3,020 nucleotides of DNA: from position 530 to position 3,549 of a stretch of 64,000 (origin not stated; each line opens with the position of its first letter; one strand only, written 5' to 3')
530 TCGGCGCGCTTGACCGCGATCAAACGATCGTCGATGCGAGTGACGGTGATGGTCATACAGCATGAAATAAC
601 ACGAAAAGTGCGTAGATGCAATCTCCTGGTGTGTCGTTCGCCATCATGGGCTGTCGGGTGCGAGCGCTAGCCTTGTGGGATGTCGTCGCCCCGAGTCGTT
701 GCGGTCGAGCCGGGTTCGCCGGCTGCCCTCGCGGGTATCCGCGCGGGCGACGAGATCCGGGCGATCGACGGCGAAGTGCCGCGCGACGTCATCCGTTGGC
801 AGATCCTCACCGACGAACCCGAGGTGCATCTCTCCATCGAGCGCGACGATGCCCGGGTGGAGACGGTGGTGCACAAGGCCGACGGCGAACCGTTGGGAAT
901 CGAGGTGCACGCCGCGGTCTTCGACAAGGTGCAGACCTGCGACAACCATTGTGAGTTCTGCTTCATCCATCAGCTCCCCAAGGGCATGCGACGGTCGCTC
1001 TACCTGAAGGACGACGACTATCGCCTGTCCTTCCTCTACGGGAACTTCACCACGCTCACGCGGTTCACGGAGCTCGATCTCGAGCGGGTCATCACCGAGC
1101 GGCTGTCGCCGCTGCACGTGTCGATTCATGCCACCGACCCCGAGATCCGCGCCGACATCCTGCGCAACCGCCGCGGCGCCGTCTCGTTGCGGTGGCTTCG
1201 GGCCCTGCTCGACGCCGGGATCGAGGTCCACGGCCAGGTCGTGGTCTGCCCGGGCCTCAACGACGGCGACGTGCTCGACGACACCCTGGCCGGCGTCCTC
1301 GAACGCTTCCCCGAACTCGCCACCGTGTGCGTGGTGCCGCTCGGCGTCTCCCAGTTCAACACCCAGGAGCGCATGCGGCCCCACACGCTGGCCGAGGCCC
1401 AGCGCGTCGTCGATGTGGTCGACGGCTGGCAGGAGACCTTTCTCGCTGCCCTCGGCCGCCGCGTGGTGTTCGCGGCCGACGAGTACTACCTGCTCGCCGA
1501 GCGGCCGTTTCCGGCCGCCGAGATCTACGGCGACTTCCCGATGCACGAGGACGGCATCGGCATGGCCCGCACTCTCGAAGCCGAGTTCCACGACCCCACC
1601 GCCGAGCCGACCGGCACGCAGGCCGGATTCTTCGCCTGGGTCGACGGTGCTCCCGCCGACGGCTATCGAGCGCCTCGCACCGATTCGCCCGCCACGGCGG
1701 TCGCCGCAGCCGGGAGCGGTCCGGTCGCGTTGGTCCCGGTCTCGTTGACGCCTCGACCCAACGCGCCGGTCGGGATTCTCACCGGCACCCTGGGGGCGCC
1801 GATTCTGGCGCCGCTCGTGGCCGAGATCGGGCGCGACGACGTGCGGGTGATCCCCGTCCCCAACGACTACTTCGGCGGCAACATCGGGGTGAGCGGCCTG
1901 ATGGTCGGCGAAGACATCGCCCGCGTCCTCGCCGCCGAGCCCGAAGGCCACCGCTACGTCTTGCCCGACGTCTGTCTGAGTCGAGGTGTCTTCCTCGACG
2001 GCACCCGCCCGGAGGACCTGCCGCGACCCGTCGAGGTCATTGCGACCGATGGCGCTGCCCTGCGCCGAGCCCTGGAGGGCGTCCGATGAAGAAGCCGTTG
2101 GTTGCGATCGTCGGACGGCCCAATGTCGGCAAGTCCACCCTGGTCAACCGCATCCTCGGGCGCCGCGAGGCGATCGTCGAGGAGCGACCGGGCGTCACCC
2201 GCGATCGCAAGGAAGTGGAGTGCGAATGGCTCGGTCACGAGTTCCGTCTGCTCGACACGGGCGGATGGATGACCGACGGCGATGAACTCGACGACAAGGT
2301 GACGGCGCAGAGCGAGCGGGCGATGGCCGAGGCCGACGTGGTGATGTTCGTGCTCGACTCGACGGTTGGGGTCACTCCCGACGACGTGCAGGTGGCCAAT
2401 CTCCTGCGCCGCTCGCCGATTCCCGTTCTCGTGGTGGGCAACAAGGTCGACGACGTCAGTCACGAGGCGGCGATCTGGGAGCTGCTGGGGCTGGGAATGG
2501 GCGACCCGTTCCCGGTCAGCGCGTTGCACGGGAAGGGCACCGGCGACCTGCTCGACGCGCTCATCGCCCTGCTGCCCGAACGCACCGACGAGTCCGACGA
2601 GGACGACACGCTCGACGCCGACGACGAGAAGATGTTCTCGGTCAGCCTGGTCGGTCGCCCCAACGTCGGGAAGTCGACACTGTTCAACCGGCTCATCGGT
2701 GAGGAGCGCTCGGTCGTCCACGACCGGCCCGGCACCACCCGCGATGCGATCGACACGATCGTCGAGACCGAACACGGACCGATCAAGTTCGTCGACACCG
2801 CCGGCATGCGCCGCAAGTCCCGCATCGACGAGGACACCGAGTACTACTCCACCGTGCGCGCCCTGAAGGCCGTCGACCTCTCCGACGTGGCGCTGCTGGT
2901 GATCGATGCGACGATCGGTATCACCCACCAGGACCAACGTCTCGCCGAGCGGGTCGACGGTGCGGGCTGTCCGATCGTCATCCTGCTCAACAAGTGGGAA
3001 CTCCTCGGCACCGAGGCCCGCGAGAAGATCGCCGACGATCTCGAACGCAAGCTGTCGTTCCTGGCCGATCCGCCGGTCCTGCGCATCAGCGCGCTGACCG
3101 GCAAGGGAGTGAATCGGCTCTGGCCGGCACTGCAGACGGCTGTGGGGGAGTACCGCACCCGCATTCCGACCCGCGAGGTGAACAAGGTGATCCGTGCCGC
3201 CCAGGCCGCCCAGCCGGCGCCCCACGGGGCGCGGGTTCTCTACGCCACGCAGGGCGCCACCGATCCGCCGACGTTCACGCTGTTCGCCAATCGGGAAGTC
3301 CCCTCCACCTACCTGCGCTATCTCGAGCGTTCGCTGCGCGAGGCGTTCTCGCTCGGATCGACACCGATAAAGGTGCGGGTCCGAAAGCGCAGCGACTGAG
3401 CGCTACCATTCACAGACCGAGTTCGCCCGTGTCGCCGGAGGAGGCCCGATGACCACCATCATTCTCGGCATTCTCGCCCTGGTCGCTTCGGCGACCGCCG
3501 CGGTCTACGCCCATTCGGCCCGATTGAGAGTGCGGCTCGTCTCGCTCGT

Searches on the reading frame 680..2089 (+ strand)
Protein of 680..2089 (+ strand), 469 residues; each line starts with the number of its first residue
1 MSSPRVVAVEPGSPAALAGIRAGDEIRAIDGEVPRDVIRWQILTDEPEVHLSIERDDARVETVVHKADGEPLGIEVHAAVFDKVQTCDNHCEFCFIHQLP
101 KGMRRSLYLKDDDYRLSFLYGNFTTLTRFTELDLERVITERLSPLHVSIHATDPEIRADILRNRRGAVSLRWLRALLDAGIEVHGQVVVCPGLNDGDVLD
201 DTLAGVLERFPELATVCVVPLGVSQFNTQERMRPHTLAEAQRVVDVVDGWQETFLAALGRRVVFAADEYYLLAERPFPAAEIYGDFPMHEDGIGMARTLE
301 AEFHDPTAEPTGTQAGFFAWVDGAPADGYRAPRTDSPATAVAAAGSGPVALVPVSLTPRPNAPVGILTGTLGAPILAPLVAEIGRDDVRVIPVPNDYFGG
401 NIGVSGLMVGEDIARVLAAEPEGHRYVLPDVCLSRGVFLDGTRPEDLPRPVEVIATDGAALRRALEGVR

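Call 58: search_protein_families(library=pfam, proteins=[window:680-2089:+], max_evalue=0.001)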
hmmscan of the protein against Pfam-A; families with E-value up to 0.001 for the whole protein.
window:680-2089:+ (469 aa): 6 families
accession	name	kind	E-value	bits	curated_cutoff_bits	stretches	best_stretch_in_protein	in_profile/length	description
PF19238.5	Radical_SAM_2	-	4.2e-58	195.8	26.7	1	67-215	2-150/151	Radical SAM-like domain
PF04459.17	DUF512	-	4.3e-41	140.8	25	2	219-321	1-103/202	Protein of unknown function (DUF512)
PF17820.7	PDZ_6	-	7.1e-11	42.1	27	1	6-55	2-54/54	PDZ domain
PF04055.27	Radical_SAM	-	1.2e-05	26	29.5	1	127-200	87-161/166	Radical SAM superfamily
PF13180.12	PDZ_2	-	7.9e-05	23.3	27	1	5-62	15-76/80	PDZ domain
PF00595.29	PDZ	-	0.00051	20.8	23.2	0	7-37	30-60/81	PDZ domain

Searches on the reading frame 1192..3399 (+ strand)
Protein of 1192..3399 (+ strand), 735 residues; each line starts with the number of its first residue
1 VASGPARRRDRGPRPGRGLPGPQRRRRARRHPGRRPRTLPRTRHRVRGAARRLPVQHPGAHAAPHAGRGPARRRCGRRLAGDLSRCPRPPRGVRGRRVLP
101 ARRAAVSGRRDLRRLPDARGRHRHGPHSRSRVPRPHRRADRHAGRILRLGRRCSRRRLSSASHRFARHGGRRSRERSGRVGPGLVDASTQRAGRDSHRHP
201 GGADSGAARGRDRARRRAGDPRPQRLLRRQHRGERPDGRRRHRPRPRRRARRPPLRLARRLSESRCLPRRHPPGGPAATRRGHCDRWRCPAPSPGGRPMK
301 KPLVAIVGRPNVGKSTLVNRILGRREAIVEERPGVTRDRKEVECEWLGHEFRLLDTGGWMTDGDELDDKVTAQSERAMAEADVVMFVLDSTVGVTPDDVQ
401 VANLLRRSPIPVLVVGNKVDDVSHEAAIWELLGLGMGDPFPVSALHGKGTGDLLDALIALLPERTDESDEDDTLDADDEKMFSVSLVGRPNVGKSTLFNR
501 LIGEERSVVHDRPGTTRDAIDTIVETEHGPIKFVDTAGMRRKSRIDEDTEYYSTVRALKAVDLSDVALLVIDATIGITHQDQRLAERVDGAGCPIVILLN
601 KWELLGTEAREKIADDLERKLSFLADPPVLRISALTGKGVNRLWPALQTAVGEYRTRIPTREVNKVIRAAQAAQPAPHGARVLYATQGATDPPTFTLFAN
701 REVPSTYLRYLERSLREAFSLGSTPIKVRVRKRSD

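Call 58: search_protein_families(library=pfam, proteins=[window:1192-3399:+], max_evalue=0.001)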
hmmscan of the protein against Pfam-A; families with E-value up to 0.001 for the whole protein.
window:1192-3399:+ (735 aa): 15 families
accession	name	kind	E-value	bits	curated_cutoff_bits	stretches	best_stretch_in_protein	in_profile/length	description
PF01926.29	MMR_HSR1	-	3.1e-56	188.8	21.9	2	304-418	2-113/113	50S ribosome-binding GTPase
PF02421.24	FeoB_N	-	3.4e-26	92.1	27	2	483-644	2-153/156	Ferrous iron transport protein B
PF00009.33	GTP_EFTU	-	7e-26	91.4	26.5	2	303-462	5-187/188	Elongation factor Tu GTP binding domain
PF14714.11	KH_dom-like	-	3.1e-20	72.7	27.3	1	657-731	1-81/81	KH-domain-like of EngA bacterial GTPase enzymes, C-terminal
PF04548.22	AIG1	-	6.6e-12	45.6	27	2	305-406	4-108/212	AIG1 family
PF00350.29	Dynamin_N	-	9.9e-10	39.1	27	0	304-329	1-26/168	Dynamin family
PF03193.22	RsgA_GTPase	-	6e-08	33.1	30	0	300-329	105-134/174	RsgA GTPase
PF08477.19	Roc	-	7.9e-07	29.8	27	0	304-420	2-119/119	Ras of Complex, Roc, domain of DAPkinase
PF00071.28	Ras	-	8.9e-06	25.8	21.6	0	304-421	2-116/162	Ras family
PF00025.27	Arf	-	1.5e-05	25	22.3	0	479-642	12-165/174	ADP-ribosylation factor family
PF03308.22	MeaB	-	7.7e-05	22.3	23.1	0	625-649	209-233/273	Methylmalonyl Co-A mutase-associated GTPase MeaB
PF00005.33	ABC_tran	-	0.00013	23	25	0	303-327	13-37/137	ABC transporter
PF09439.16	SRPRB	-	0.00013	21.8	25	0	300-393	2-85/178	Signal recognition particle receptor beta subunit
PF13401.12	AAA_22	-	0.0005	20.8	27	0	301-374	5-79/130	AAA domain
PF05621.17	TniB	-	0.00057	19.8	22.4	0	301-326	35-60/189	Bacterial TniB protein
